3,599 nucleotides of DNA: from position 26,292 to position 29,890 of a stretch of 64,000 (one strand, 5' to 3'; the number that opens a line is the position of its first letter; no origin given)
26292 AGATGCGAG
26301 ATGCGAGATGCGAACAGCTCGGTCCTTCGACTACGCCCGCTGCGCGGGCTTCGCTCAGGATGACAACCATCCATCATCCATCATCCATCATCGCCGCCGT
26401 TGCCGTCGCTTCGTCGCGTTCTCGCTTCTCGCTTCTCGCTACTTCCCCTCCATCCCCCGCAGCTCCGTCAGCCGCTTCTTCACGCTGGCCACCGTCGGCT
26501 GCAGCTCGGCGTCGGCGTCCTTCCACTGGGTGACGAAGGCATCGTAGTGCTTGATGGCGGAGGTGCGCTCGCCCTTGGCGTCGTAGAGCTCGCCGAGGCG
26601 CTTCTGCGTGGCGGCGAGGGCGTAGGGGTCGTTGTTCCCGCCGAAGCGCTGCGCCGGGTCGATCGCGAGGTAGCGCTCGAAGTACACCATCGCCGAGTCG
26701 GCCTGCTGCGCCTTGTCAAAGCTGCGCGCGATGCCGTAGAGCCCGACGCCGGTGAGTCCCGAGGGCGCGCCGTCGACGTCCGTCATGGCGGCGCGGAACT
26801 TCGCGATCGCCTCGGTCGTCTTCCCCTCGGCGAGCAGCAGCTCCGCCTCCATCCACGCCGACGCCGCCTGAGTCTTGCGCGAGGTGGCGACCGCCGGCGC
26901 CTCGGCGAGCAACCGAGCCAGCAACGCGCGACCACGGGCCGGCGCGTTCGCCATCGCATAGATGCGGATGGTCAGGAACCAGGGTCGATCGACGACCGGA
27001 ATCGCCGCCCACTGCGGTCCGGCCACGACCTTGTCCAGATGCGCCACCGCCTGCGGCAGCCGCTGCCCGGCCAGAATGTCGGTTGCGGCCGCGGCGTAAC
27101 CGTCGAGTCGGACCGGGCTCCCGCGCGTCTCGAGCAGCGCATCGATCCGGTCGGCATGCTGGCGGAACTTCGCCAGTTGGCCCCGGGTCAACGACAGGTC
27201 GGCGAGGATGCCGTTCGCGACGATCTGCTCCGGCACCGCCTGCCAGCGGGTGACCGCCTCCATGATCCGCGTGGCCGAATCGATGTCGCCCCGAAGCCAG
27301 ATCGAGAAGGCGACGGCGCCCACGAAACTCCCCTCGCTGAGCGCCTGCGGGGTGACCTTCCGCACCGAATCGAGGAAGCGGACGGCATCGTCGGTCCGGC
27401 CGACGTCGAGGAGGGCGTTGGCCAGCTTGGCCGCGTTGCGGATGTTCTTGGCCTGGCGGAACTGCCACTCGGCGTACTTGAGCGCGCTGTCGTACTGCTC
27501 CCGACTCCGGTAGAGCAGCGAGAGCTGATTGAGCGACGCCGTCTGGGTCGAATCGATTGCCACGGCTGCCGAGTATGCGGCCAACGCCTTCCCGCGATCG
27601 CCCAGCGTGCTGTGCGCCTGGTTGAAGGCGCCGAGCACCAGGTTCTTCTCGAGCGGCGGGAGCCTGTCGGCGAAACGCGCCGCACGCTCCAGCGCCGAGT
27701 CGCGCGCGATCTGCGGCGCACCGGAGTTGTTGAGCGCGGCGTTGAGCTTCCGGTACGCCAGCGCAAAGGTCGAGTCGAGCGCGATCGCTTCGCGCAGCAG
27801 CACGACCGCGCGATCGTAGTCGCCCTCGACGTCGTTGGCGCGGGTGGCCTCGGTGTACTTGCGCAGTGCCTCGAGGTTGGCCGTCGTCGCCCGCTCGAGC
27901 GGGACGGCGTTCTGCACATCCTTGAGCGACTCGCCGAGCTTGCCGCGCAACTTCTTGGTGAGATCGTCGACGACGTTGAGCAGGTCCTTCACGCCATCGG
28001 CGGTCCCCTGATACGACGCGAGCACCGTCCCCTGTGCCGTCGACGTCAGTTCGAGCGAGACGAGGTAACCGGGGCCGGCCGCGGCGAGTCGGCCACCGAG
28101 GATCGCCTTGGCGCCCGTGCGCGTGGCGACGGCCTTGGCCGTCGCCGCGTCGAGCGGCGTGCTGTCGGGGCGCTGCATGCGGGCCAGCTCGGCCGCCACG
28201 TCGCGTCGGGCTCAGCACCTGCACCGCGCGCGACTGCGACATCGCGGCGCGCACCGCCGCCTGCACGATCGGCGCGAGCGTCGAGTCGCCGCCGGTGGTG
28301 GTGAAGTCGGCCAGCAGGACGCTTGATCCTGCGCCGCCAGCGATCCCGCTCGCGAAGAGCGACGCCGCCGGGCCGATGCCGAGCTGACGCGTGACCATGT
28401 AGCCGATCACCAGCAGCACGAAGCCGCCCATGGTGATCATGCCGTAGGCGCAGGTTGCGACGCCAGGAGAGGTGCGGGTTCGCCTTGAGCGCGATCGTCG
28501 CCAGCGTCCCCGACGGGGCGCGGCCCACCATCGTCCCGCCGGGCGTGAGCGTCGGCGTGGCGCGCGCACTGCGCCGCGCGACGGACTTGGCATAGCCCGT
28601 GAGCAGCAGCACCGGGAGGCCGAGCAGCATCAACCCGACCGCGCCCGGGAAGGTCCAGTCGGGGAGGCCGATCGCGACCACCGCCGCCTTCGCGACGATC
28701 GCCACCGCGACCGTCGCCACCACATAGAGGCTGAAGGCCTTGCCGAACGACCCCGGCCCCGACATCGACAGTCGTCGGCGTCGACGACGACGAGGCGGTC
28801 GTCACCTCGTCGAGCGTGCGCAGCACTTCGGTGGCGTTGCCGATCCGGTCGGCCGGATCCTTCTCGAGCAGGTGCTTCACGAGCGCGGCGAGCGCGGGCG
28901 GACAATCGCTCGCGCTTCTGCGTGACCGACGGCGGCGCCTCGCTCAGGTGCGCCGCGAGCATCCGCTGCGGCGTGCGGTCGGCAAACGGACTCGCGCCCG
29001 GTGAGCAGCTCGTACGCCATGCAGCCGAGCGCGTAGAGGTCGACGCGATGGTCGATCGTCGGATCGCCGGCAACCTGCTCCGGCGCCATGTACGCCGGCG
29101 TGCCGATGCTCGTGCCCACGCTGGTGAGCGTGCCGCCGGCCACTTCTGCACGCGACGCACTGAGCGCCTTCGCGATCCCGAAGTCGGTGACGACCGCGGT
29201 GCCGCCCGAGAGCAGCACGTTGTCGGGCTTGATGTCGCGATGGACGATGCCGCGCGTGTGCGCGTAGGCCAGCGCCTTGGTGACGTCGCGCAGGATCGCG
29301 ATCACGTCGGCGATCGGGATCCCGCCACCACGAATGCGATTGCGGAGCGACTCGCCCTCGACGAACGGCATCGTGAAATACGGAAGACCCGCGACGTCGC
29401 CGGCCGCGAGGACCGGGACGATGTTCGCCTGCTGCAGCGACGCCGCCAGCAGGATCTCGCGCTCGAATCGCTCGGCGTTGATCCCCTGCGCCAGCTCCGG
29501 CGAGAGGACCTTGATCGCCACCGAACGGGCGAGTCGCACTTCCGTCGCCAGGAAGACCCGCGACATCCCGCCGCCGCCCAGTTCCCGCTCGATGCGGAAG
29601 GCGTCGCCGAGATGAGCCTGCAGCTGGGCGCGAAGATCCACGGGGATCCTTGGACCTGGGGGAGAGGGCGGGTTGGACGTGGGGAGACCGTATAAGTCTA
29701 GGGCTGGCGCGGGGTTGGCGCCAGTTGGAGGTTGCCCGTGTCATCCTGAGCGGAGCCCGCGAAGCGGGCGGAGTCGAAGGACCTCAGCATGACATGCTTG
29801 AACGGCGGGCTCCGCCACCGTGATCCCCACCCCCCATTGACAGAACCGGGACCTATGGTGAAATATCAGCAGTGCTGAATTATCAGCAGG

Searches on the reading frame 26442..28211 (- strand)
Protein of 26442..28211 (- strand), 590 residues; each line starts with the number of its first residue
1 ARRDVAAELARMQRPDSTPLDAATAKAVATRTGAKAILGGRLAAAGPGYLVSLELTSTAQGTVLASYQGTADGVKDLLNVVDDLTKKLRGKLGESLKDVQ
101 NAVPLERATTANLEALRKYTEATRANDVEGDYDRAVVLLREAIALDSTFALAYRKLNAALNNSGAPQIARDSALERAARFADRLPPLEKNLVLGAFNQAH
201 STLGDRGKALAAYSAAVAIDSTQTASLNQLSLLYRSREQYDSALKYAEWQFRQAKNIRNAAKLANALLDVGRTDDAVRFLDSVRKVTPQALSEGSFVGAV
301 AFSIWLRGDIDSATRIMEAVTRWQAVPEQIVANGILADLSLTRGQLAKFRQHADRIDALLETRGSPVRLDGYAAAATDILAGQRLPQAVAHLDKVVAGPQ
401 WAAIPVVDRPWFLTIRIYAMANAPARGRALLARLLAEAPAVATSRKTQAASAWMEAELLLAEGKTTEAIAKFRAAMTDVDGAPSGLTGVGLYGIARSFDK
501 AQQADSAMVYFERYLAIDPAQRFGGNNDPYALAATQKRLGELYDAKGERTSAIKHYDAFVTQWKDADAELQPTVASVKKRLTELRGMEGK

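Call 31: search_protein_families(library=pfam, proteins=[window:26442-28211:-], max_evalue=0.001)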
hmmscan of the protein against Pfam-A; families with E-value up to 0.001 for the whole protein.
window:26442-28211:- (590 aa): 10 families
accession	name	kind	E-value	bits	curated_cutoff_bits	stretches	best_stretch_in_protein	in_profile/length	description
PF07719.23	TPR_2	-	1e-12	47.5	27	0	129-147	14-32/34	Tetratricopeptide repeat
PF00515.34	TPR_1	-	8.2e-12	44.9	27.8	0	130-149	15-34/34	Tetratricopeptide repeat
PF13181.12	TPR_8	-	3.6e-10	39.6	25.7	0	491-520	4-33/34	Tetratricopeptide repeat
PF14559.12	TPR_19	-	1.8e-09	38.2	25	0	240-289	7-57/68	Tetratricopeptide repeat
PF13424.12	TPR_12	-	1.5e-08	35.1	30.1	0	452-519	5-76/77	Tetratricopeptide repeat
PF13428.12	TPR_14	-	3.2e-08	33.9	23.5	0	261-289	5-33/44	Tetratricopeptide repeat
PF13176.12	TPR_7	-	5.6e-08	32.7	27.9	0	538-557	4-23/36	Tetratricopeptide repeat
PF13414.12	TPR_11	-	4.9e-07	29.8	26.8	0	130-159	8-37/42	TPR repeat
PF13174.12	TPR_6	-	4.2e-05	24.4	26.3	0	491-519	3-31/33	Tetratricopeptide repeat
PF13374.12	TPR_10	-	0.00068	20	27.5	0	225-248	3-26/42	Tetratricopeptide repeat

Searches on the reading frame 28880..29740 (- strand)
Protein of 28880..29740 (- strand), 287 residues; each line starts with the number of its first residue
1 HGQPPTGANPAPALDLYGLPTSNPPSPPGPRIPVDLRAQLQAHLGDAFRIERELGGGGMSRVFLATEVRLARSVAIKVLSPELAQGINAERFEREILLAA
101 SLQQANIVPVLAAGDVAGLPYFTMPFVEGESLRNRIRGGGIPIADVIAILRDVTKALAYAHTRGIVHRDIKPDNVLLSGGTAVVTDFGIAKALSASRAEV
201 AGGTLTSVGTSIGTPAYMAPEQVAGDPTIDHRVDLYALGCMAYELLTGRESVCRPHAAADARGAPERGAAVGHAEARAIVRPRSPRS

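Call 31: search_protein_families(library=pfam, proteins=[window:28880-29740:-], max_evalue=0.001)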
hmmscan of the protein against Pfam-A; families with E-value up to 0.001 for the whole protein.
window:28880-29740:- (287 aa): 5 families
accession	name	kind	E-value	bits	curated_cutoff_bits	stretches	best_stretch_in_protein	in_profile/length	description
PF00069.31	Pkinase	-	1e-40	140.3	31.7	1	49-253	2-198/263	Protein kinase domain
PF07714.23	PK_Tyr_Ser-Thr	-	3.6e-22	79.3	23.1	1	49-251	2-204/258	Protein tyrosine and serine/threonine kinase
PF01636.29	APH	-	5.2e-08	33.4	23.2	0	149-190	154-197/239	Phosphotransferase enzyme family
PF17667.7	Pkinase_fungal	-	0.00021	20.6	24.1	1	146-226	288-368/387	Fungal protein kinase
PF19974.5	TCAD9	-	0.00027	20.7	40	1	136-187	270-321/429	Ternary complex associated domain 9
